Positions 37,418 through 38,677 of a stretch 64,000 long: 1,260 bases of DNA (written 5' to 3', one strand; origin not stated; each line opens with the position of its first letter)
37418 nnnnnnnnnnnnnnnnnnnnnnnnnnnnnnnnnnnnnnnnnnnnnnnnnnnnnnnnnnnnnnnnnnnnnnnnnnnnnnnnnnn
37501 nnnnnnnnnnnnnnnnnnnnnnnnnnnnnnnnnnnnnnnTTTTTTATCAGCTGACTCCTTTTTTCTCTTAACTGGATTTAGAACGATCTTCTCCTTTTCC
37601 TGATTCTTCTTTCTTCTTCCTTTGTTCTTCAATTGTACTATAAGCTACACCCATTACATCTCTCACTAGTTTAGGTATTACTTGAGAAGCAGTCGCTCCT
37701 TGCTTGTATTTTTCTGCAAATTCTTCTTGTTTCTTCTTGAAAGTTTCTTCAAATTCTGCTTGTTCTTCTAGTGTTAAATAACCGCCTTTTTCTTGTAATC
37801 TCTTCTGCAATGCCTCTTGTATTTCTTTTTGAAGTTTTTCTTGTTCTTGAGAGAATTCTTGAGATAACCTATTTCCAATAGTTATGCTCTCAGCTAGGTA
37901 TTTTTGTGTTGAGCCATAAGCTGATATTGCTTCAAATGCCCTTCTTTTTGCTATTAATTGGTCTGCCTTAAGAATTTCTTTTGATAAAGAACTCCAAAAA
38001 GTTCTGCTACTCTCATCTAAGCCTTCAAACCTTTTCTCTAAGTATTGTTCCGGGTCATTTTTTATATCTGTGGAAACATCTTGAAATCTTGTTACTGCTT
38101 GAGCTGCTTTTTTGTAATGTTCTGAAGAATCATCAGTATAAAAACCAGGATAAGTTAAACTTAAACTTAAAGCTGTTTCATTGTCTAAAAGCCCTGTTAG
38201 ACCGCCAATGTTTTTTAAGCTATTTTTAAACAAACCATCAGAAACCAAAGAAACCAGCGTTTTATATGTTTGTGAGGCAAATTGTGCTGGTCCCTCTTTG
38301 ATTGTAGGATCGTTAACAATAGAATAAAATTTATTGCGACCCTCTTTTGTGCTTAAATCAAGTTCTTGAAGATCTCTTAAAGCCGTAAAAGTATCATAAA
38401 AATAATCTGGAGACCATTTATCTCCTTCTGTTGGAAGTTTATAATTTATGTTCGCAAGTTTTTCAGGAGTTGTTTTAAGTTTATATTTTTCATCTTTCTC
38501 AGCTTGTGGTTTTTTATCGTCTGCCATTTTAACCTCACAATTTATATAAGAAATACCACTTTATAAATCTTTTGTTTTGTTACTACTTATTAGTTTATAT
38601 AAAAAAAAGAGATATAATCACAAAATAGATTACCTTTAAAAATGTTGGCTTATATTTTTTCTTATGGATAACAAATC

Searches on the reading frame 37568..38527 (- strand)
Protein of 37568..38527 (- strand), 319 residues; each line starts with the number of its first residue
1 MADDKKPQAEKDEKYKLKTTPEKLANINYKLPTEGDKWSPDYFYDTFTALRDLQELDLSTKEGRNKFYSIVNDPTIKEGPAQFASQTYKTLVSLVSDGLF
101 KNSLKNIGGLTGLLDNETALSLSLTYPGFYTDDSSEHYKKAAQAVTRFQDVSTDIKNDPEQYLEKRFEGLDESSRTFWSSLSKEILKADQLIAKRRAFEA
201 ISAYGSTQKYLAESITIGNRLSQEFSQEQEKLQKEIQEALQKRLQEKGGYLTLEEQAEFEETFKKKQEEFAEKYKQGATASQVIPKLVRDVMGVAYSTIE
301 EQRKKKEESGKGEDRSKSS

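Call 4: search_protein_families(library=pfam, proteins=[window:37568-38527:-], max_evalue=1)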
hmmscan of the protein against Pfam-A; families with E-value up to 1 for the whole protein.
window:37568-38527:- (319 aa): 1 family
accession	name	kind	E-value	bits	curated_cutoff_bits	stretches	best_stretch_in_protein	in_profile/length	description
PF24296.1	SrfA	-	0.24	11.9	27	0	227-270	18-60/73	SrfA protein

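Call 5: search_protein_families(library=ncbifam, proteins=[window:37568-38527:-], max_evalue=1)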
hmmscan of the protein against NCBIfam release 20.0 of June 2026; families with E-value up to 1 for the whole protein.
window:37568-38527:- (319 aa): 1 family
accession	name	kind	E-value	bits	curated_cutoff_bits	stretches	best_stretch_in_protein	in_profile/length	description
NF008047.0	PRK10780.1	equivalog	0.41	10.7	237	1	202-274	29-103/165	molecular chaperone Skp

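Call 29: search_protein_families(library=phrogs, proteins=[window:37568-38527:-], max_evalue=0.1)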
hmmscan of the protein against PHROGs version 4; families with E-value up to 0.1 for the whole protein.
window:37568-38527:- (319 aa): 0 families

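Call 30: search_protein_families(library=padloc, proteins=[window:37568-38527:-], max_evalue=0.1)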
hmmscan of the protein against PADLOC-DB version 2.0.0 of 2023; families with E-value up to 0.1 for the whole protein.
window:37568-38527:- (319 aa): 0 families

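Call 77: search_solved_structures(query=window:37568-38527:-, max_evalue=1)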
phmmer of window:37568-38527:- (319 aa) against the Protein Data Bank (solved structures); distinct sequences matched with E-value up to 1: 4.
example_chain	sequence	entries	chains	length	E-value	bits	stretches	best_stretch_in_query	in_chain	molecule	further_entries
8qzn_A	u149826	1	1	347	0.036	17.2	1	192-249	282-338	DARPin-Armadillo fusion protein with Tyrosin pocket and linked target peptide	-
2ru4_B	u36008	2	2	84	0.12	15.4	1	197-243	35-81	Armadillo Repeat Protein, C-terminal fragment, MAII | Armadillo repeat protein C-terminal fragment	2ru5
2vi7_A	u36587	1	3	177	0.26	14.4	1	266-311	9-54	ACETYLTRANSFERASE PA1377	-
4dba_A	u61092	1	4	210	0.74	12.9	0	197-243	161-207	Designed Armadillo repeat protein, YIIM3AII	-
